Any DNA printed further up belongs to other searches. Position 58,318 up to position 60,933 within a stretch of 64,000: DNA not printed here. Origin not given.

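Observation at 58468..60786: A response-regulator receiver domain is fused to the beta/gamma diaphorase subunit of a [NiFe] hydrogenase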

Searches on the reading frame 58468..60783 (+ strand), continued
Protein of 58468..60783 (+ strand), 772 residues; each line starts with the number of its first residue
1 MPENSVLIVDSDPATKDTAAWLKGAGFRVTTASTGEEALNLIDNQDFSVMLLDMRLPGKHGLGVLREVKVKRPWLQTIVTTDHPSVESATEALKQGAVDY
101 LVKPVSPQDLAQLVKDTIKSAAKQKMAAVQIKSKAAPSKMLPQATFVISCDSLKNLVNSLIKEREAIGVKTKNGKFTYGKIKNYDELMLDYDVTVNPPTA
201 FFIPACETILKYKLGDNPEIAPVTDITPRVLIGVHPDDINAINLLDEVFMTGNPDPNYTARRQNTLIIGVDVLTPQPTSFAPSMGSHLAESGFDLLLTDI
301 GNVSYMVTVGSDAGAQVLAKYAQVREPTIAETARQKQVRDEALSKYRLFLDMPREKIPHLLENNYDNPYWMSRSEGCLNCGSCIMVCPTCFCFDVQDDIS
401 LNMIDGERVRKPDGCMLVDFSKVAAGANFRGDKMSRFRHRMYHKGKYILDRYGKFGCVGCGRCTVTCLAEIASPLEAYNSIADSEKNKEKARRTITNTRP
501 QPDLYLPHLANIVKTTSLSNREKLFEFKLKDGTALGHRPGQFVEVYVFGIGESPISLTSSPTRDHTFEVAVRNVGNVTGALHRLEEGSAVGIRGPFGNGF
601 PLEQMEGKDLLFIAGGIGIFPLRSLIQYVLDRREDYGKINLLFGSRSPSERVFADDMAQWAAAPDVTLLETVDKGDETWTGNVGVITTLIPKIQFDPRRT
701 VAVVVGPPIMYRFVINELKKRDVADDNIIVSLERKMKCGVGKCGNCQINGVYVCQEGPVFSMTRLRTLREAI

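Call 33: find_homologous_proteins(query=A1, max_evalue=1e-20)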
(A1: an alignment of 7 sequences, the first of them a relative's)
Query A1 (7 sequences) (504 aa, profile of the alignment): 5426 proteins with E <= 1e-20 among 8000 candidates; the best 120 are listed.
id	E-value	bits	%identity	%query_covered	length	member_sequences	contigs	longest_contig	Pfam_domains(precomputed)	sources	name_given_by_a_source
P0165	2.1e-221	754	36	98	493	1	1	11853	PF17179.10,PF12797.13,PF00037.33,PF12838.13,PF13534.12,PF13237.12,PF13183.12,PF00072.31,PF13187.12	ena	-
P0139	1.9e-214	731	39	93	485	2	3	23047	PF14697.12,PF17179.10,PF13746.12,PF13484.12,PF12838.13,PF13534.12,PF00072.31,PF12797.13,PF00037.33,PF25160.2,PF13237.12,PF13183.12,PF13187.12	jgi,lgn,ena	jgi:CheY-like chemotaxis protein/ferredoxin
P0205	8.7e-206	703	35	97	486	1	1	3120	PF17179.10,PF00037.33,PF12838.13,PF13534.12,PF13183.12,PF00072.31,PF13187.12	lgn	-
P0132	8.9e-203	693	100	100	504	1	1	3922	PF17179.10,PF12838.13,PF00072.31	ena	-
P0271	9.7e-197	673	39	96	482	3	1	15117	PF17179.10,PF13237.12,PF00072.31,PF13187.12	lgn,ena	-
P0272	1.4e-195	669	41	96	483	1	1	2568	PF17179.10,PF12838.13,PF13534.12,PF00072.31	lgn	-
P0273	2.4e-194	665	39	97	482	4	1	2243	PF17179.10,PF12797.13,PF12838.13,PF13237.12,PF13183.12,PF00072.31,PF13187.12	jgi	jgi:sulfhydrogenase subunit beta (sulfur reductase)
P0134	6.5e-193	660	37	96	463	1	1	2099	PF17179.10,PF12838.13,PF00072.31,PF13187.12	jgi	jgi:DNA-binding response OmpR family regulator/ferredoxin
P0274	2.2e-189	649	38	97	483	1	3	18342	PF17179.10,PF12797.13,PF00037.33,PF12838.13,PF13534.12,PF00072.31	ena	-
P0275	2.5e-189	648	40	97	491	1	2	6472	PF17179.10,PF12797.13,PF00037.33,PF12838.13,PF13534.12,PF13237.12,PF00072.31,PF13187.12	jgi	-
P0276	4.4e-188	644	40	97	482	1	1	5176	PF17179.10,PF12838.13,PF00072.31,PF13187.12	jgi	jgi:sulfhydrogenase subunit beta (sulfur reductase)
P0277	1.3e-187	643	75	98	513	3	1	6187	PF17179.10,PF12838.13,PF13237.12,PF00072.31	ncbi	ncbi:MAG: 4Fe-4S dicluster domain-containing protein [Planctomycetota bacterium]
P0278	1.7e-182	626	37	97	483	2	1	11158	PF14697.12,PF17179.10,PF12838.13,PF13237.12,PF00072.31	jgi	jgi:sulfhydrogenase subunit beta (sulfur reductase)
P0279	1.0e-181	623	65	83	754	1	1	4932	PF17179.10,PF02518.32,PF12838.13,PF00072.31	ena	-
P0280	1.5e-181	623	74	69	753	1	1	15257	PF17179.10,PF02518.32,PF12838.13,PF00072.31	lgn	-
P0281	1.8e-181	622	36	88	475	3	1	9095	PF14697.12,PF17179.10,PF12838.13,PF13534.12,PF13237.12,PF13183.12,PF00072.31,PF13187.12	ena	-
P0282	3.2e-181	622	66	82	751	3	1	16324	PF17179.10,PF02518.32,PF12838.13,PF00072.31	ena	-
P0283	4.9e-181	621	64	82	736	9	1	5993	PF17179.10,PF02518.32,PF12838.13,PF00072.31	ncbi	-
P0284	1.2e-180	620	40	93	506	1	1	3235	PF17179.10,PF12797.13,PF12838.13,PF13237.12,PF00072.31,PF13187.12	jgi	jgi:DNA-binding response OmpR family regulator/formate hydrogenlyase subunit 6/NADH:ubiquinone oxido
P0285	2.3e-179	616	71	71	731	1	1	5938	PF17179.10,PF02518.32,PF00512.32,PF12838.13,PF00072.31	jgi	-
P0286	5.0e-178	611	71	82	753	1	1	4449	PF17179.10,PF02518.32,PF00512.32,PF12838.13,PF00072.31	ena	-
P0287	1.9e-177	609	68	70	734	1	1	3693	PF17179.10,PF02518.32,PF00512.32,PF12838.13,PF00072.31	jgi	-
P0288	6.2e-177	607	73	72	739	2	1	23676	PF17179.10,PF02518.32,PF00512.32,PF12838.13,PF00072.31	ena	-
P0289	5.5e-176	604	71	71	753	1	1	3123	PF17179.10,PF02518.32,PF00512.32,PF12838.13,PF00072.31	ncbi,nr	ncbi:MAG: 4Fe-4S dicluster domain-containing protein [Phycisphaerae bacterium]|nr:4Fe-4S dicluster d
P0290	3.0e-174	599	64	83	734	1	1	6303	PF17179.10,PF02518.32,PF00072.31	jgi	-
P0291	1.5e-172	593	61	83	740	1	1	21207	PF17179.10,PF02518.32,PF12838.13,PF00072.31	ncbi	ncbi:4Fe-4S dicluster domain-containing protein [Planctomycetota bacterium]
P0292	2.9e-172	592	63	98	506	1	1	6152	PF17179.10,PF12838.13,PF00072.31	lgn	-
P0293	3.3e-170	585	36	96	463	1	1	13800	PF17179.10,PF12838.13,PF00072.31,PF13187.12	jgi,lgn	jgi:CheY-like chemotaxis protein/NAD-dependent dihydropyrimidine dehydrogenase PreA subunit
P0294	1.4e-169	583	61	98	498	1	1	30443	PF17179.10,PF12838.13,PF00072.31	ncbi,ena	-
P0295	1.1e-166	574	47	97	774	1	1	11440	PF10418.15,PF17179.10,PF00175.27,PF12838.13,PF00970.31,PF00072.31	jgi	-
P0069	1.7e-165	570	43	97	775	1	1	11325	PF10418.15,PF17179.10,PF00175.27,PF12838.13,PF00970.31,PF00072.31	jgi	jgi:sulfite reductase subunit B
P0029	6.1e-165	568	42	97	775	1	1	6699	PF10418.15,PF17179.10,PF00175.27,PF12838.13,PF00970.31,PF00072.31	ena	-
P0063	6.5e-165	568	43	97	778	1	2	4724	PF10418.15,PF17179.10,PF00175.27,PF12838.13,PF00970.31,PF00072.31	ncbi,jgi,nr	ncbi:MAG: response regulator [Chloroflexi bacterium]|nr:response regulator [Chloroflexota bacterium]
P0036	1.3e-164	567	42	98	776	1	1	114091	PF10418.15,PF17179.10,PF00175.27,PF12838.13,PF00970.31,PF00072.31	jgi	-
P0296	2.8e-164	566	59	98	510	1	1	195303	PF17179.10,PF12838.13,PF00072.31,PF13187.12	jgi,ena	-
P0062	1.2e-163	564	44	97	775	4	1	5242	PF10418.15,PF17179.10,PF00175.27,PF12838.13,PF00970.31,PF00072.31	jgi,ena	-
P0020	1.3e-163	564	43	97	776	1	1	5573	PF10418.15,PF17179.10,PF00175.27,PF12838.13,PF00970.31,PF00072.31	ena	-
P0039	1.6e-163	563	41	97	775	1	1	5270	PF10418.15,PF17179.10,PF00175.27,PF12838.13,PF00970.31,PF00072.31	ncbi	-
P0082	3.0e-163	562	43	97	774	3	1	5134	PF10418.15,PF17179.10,PF00175.27,PF12838.13,PF00970.31,PF00072.31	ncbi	-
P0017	3.4e-163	562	43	97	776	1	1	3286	PF10418.15,PF17179.10,PF00175.27,PF12838.13,PF00970.31,PF00072.31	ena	-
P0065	4.5e-163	562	42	97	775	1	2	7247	PF10418.15,PF17179.10,PF00175.27,PF12838.13,PF00970.31,PF00072.31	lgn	-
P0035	5.2e-163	562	44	97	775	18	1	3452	PF10418.15,PF17179.10,PF00175.27,PF12838.13,PF00970.31,PF00072.31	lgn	-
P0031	6.0e-163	561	43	96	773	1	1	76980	PF10418.15,PF17179.10,PF00175.27,PF12838.13,PF00970.31,PF00072.31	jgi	-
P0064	6.0e-163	561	41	97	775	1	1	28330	PF10418.15,PF17179.10,PF00175.27,PF12838.13,PF00970.31,PF00072.31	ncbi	-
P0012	6.4e-163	561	43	96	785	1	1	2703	PF10418.15,PF17179.10,PF00175.27,PF12838.13,PF00970.31,PF00072.31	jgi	jgi:sulfite reductase subunit B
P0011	7.6e-163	561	43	96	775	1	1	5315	PF10418.15,PF17179.10,PF00175.27,PF12838.13,PF00970.31,PF00072.31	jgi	-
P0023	8.3e-163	561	44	97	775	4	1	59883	PF10418.15,PF17179.10,PF00175.27,PF12838.13,PF00970.31,PF00072.31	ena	-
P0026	8.5e-163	561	44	98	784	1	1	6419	PF10418.15,PF17179.10,PF00175.27,PF12838.13,PF00970.31,PF00072.31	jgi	jgi:sulfite reductase subunit B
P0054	9.6e-163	561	43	97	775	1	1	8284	PF10418.15,PF17179.10,PF00175.27,PF12838.13,PF00970.31,PF00072.31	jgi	jgi:NAD(P)H-flavin reductase/CheY-like chemotaxis protein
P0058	9.9e-163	561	42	97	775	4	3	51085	PF10418.15,PF17179.10,PF00175.27,PF12838.13,PF00970.31,PF00072.31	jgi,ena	-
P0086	9.9e-163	561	43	96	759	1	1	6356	PF10418.15,PF17179.10,PF00175.27,PF12838.13,PF00970.31,PF00072.31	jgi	-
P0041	1.1e-162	561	43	96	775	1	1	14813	PF10418.15,PF17179.10,PF00175.27,PF12838.13,PF00970.31,PF00072.31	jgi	-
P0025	1.1e-162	560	44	97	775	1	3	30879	PF10418.15,PF17179.10,PF00175.27,PF12838.13,PF00970.31,PF00072.31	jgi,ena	jgi:sulfite reductase subunit B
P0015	1.2e-162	560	43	96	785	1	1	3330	PF10418.15,PF17179.10,PF00175.27,PF12838.13,PF00970.31,PF00072.31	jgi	jgi:sulfite reductase subunit B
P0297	1.3e-162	560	40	96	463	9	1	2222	PF17179.10,PF12797.13,PF13746.12,PF12838.13,PF13534.12,PF13237.12,PF00072.31,PF13187.12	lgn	-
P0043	1.4e-162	560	43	96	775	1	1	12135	PF10418.15,PF17179.10,PF00175.27,PF12838.13,PF00970.31,PF00072.31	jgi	-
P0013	1.4e-162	560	43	96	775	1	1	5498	PF10418.15,PF17179.10,PF00175.27,PF12838.13,PF00970.31,PF00072.31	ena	-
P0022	2.0e-162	560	43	97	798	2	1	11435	PF10418.15,PF17179.10,PF00175.27,PF12838.13,PF00970.31,PF00072.31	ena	-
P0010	2.4e-162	559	43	97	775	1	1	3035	PF10418.15,PF17179.10,PF00175.27,PF12838.13,PF00970.31,PF00072.31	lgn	-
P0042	3.4e-162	559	43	97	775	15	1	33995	PF10418.15,PF17179.10,PF00175.27,PF12838.13,PF00970.31,PF00072.31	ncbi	-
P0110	3.5e-162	559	42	96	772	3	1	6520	PF10418.15,PF17179.10,PF00175.27,PF12838.13,PF00970.31,PF00072.31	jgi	jgi:sulfite reductase subunit B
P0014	3.8e-162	559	43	96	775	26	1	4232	PF10418.15,PF17179.10,PF00175.27,PF12838.13,PF00970.31,PF00072.31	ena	-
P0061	3.9e-162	559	42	97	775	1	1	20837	PF10418.15,PF17179.10,PF00175.27,PF12838.13,PF00970.31,PF00072.31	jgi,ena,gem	-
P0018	4.0e-162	559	43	97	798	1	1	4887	PF10418.15,PF17179.10,PF00175.27,PF12838.13,PF00970.31,PF00072.31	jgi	-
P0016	4.1e-162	559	43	96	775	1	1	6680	PF10418.15,PF17179.10,PF00175.27,PF12838.13,PF00970.31,PF00072.31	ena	-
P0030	5.3e-162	558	44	97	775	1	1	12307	PF10418.15,PF17179.10,PF00175.27,PF12838.13,PF00970.31,PF00072.31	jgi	jgi:sulfite reductase subunit B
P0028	5.3e-162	558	44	97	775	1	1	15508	PF10418.15,PF17179.10,PF00175.27,PF12838.13,PF00970.31,PF00072.31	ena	-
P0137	6.2e-162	558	58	81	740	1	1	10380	PF17179.10,PF02518.32,PF12838.13,PF00072.31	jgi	jgi:sulfhydrogenase subunit beta (sulfur reductase)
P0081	7.4e-162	558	43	97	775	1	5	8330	PF10418.15,PF17179.10,PF00175.27,PF12838.13,PF00970.31,PF00072.31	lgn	-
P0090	1.1e-161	557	43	96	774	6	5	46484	PF10418.15,PF17179.10,PF00175.27,PF12838.13,PF00970.31,PF00072.31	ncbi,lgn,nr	ncbi:MAG: 4Fe-4S dicluster domain-containing protein [Dehalococcoidales bacterium]|nr:4Fe-4S diclust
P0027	1.3e-161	557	44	97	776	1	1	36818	PF10418.15,PF17179.10,PF00175.27,PF12838.13,PF00970.31,PF00072.31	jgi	jgi:NAD(P)H-flavin reductase/CheY-like chemotaxis protein/formate hydrogenlyase subunit 6/NADH:ubiqu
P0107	1.7e-161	557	42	96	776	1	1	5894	PF10418.15,PF17179.10,PF00175.27,PF12838.13,PF00970.31,PF00072.31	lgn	-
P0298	2.2e-161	556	41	97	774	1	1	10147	PF10418.15,PF17179.10,PF00175.27,PF12838.13,PF00072.31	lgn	-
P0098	2.5e-161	556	42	96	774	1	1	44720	PF10418.15,PF17179.10,PF00175.27,PF12838.13,PF00970.31,PF00072.31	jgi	jgi:NAD(P)H-flavin reductase/CheY-like chemotaxis protein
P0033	2.8e-161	556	43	97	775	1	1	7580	PF10418.15,PF17179.10,PF00175.27,PF12838.13,PF00072.31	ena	-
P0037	3.0e-161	556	42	97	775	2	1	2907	PF10418.15,PF17179.10,PF00175.27,PF12838.13,PF00970.31,PF00072.31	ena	-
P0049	3.1e-161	556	42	97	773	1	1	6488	PF10418.15,PF17179.10,PF00175.27,PF12838.13,PF00970.31,PF00072.31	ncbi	-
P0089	3.4e-161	556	43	96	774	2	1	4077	PF10418.15,PF17179.10,PF00175.27,PF12838.13,PF00970.31,PF00072.31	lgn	-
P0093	4.2e-161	555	44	96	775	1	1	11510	PF10418.15,PF17179.10,PF00175.27,PF12838.13,PF00970.31,PF00072.31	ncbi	-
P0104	4.6e-161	555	42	96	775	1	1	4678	PF10418.15,PF17179.10,PF00175.27,PF00970.31,PF00072.31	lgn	-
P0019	5.0e-161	555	43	96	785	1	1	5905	PF10418.15,PF17179.10,PF00175.27,PF12838.13,PF00970.31,PF00072.31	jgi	-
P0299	6.3e-161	555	42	97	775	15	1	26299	PF10418.15,PF17179.10,PF00175.27,PF12838.13,PF00970.31,PF00072.31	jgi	-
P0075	7.7e-161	554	43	97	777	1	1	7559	PF10418.15,PF17179.10,PF00175.27,PF12838.13,PF00970.31,PF00072.31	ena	-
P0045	8.4e-161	554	43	96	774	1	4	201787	PF10418.15,PF17179.10,PF00175.27,PF12838.13,PF00970.31,PF00072.31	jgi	jgi:NAD(P)H-flavin reductase/CheY-like chemotaxis protein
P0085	9.0e-161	554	44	98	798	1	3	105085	PF10418.15,PF17179.10,PF00175.27,PF12838.13,PF00072.31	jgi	jgi:sulfite reductase subunit B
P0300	1.1e-160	554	44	97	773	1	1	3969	PF10418.15,PF17179.10,PF00175.27,PF12838.13,PF00970.31,PF00072.31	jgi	-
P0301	1.4e-160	554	40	96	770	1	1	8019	PF10418.15,PF17179.10,PF00175.27,PF12838.13,PF00970.31,PF00072.31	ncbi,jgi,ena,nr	ncbi:MAG TPA: 4Fe-4S dicluster domain-containing protein [Dehalococcoidales bacterium]|nr:4Fe-4S dic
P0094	1.5e-160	553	42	97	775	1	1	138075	PF10418.15,PF17179.10,PF00175.27,PF12838.13,PF00970.31,PF00072.31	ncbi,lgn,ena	-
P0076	2.2e-160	553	43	97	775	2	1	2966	PF10418.15,PF17179.10,PF00175.27,PF12838.13,PF00970.31,PF00072.31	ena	-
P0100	2.2e-160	553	42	96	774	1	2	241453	PF10418.15,PF17179.10,PF00175.27,PF12838.13,PF00970.31,PF00072.31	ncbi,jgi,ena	ncbi:MAG TPA: 4Fe-4S dicluster domain-containing protein [Dehalococcoidales bacterium]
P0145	2.7e-160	553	43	68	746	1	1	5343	PF17179.10,PF13581.13,PF02518.32,PF00512.32,PF00072.31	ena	-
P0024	2.8e-160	553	43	97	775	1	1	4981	PF10418.15,PF17179.10,PF00175.27,PF12838.13,PF00970.31,PF00072.31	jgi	-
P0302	2.8e-160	553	42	69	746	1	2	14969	PF17179.10,PF02518.32,PF00512.32,PF00072.31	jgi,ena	-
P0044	2.9e-160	553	42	97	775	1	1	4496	PF10418.15,PF17179.10,PF00175.27,PF12838.13,PF00970.31,PF00072.31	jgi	-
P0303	3.2e-160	552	43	68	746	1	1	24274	PF17179.10,PF02518.32,PF00512.32,PF00072.31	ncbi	-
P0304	3.2e-160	552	43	68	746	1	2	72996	PF17179.10,PF02518.32,PF00512.32,PF00072.31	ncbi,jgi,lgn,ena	-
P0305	3.7e-160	552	42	96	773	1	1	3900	PF10418.15,PF17179.10,PF00175.27,PF12838.13,PF00970.31,PF00072.31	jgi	jgi:sulfite reductase subunit B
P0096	3.9e-160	552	41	96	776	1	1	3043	PF10418.15,PF17179.10,PF00175.27,PF12838.13,PF00970.31,PF00072.31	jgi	-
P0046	4.1e-160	552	44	97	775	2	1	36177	PF10418.15,PF17179.10,PF00175.27,PF12838.13,PF00970.31,PF00072.31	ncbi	-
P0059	4.4e-160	552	43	97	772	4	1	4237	PF10418.15,PF17179.10,PF00175.27,PF12838.13,PF00072.31,PF13187.12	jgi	jgi:sulfite reductase subunit B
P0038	4.8e-160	552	41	97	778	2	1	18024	PF10418.15,PF17179.10,PF00175.27,PF12838.13,PF00970.31,PF00072.31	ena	-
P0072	5.2e-160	552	42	97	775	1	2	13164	PF10418.15,PF17179.10,PF00175.27,PF12838.13,PF00970.31,PF00072.31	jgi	-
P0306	7.3e-160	551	43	69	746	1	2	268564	PF17179.10,PF02518.32,PF00512.32,PF00072.31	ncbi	-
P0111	7.4e-160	551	43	97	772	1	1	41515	PF10418.15,PF17179.10,PF00175.27,PF12838.13,PF00072.31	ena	-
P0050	7.8e-160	551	43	97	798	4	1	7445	PF10418.15,PF17179.10,PF00175.27,PF12838.13,PF00970.31,PF00072.31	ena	-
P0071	8.8e-160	551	42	96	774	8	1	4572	PF10418.15,PF17179.10,PF00175.27,PF12838.13,PF00970.31,PF00072.31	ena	-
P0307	1.0e-159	551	40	96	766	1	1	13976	PF10418.15,PF17179.10,PF00175.27,PF12838.13,PF00970.31,PF00072.31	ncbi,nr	ncbi:MAG: 4Fe-4S dicluster domain-containing protein [Dehalococcoidales bacterium]|nr:4Fe-4S diclust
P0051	1.5e-159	550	43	96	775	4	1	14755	PF10418.15,PF17179.10,PF00175.27,PF12838.13,PF00970.31,PF00072.31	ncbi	-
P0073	1.5e-159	550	42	97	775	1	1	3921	PF10418.15,PF17179.10,PF00175.27,PF12838.13,PF00970.31,PF00072.31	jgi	jgi:NAD(P)H-flavin reductase/CheY-like chemotaxis protein/formate hydrogenlyase subunit 6/NADH:ubiqu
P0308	1.6e-159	550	42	68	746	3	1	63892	PF17179.10,PF02518.32,PF00512.32,PF00072.31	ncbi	-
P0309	2.2e-159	550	43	96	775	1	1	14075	PF10418.15,PF17179.10,PF00175.27,PF12838.13,PF00970.31,PF00072.31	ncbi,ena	-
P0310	2.3e-159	550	40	72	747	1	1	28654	PF17179.10,PF02518.32,PF00512.32,PF00072.31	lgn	-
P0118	2.8e-159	549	43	96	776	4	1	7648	PF10418.15,PF17179.10,PF00175.27,PF12838.13,PF00072.31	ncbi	-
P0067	2.8e-159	549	42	97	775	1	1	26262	PF10418.15,PF17179.10,PF00175.27,PF12838.13,PF00970.31,PF00072.31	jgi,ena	-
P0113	3.2e-159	549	42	97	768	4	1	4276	PF10418.15,PF17179.10,PF00175.27,PF12838.13,PF00970.31,PF00072.31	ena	-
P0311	3.4e-159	549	41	96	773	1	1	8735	PF10418.15,PF17179.10,PF00175.27,PF12838.13,PF00970.31,PF00072.31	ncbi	-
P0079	3.8e-159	549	42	96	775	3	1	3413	PF10418.15,PF17179.10,PF00175.27,PF12838.13,PF00970.31,PF00072.31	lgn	-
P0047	3.9e-159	549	42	97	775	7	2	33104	PF10418.15,PF17179.10,PF00175.27,PF12838.13,PF00970.31,PF00072.31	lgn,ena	-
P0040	4.7e-159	549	43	97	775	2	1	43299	PF10418.15,PF17179.10,PF00175.27,PF12838.13,PF00970.31,PF00072.31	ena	-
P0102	5.0e-159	548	43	97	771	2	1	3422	PF10418.15,PF17179.10,PF00175.27,PF12838.13,PF00072.31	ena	-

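Call 35: find_encoding_contigs(protein=P0306, flank=8000, max_places=1)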
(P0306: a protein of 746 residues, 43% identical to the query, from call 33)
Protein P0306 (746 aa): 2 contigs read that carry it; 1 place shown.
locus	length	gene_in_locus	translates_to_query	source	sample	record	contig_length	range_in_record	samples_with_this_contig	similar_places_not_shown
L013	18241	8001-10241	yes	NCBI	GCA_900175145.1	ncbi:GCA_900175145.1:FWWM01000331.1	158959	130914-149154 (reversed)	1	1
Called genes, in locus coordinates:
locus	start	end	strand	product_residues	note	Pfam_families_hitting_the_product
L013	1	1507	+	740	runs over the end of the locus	-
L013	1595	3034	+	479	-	PF03816:LytR_cpsA_psr, PF13399:LytR_C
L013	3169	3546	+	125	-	PF00072:Response_reg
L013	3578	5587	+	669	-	PF17201:Cache_3-Cache_2, PF17203:sCache_3_2 (weak), PF17202:sCache_3_3, PF00672:HAMP, PF00512:HisKA, PF02518:HATPase_c, PF14501:HATPase_c_5 (weak)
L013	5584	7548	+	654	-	PF17201:Cache_3-Cache_2, PF17202:sCache_3_3, PF17203:sCache_3_2, PF00672:HAMP, PF00512:HisKA, PF13581:HATPase_c_2 (faint), PF02518:HATPase_c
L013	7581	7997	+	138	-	PF00072:Response_reg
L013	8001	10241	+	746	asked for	PF00072:Response_reg, PF00512:HisKA, PF02518:HATPase_c, PF17179:Fer4_22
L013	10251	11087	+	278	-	PF00970:FAD_binding_6 (weak), PF00175:NAD_binding_1, PF10418:DHODB_Fe-S_bind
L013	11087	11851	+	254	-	PF01058:Oxidored_q6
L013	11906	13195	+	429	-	PF00374:NiFeSe_Hases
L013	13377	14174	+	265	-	PF01750:HycI, PF00072:Response_reg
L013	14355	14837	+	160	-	PF01257:2Fe-2S_thioredx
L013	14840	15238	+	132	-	-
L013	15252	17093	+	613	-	PF01512:Complex1_51K, PF10531:SLBB (weak), PF10589:NADH_4Fe-4S, PF12797:Fer4_2 (faint), PF00037:Fer4 (weak), PF12838:Fer4_7 (weak), PF13187:Fer4_9, PF13237:Fer4_10, +1 more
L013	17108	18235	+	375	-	PF00111:Fer2 (weak), PF13510:Fer2_4, PF10588:NADH-G_4Fe-4S_3, PF12837:Fer4_6 (weak), PF22117:Fer4_Nqo3, PF12838:Fer4_7, PF04879:Molybdop_Fe4S4, PF00384:Molybdopterin, +2 more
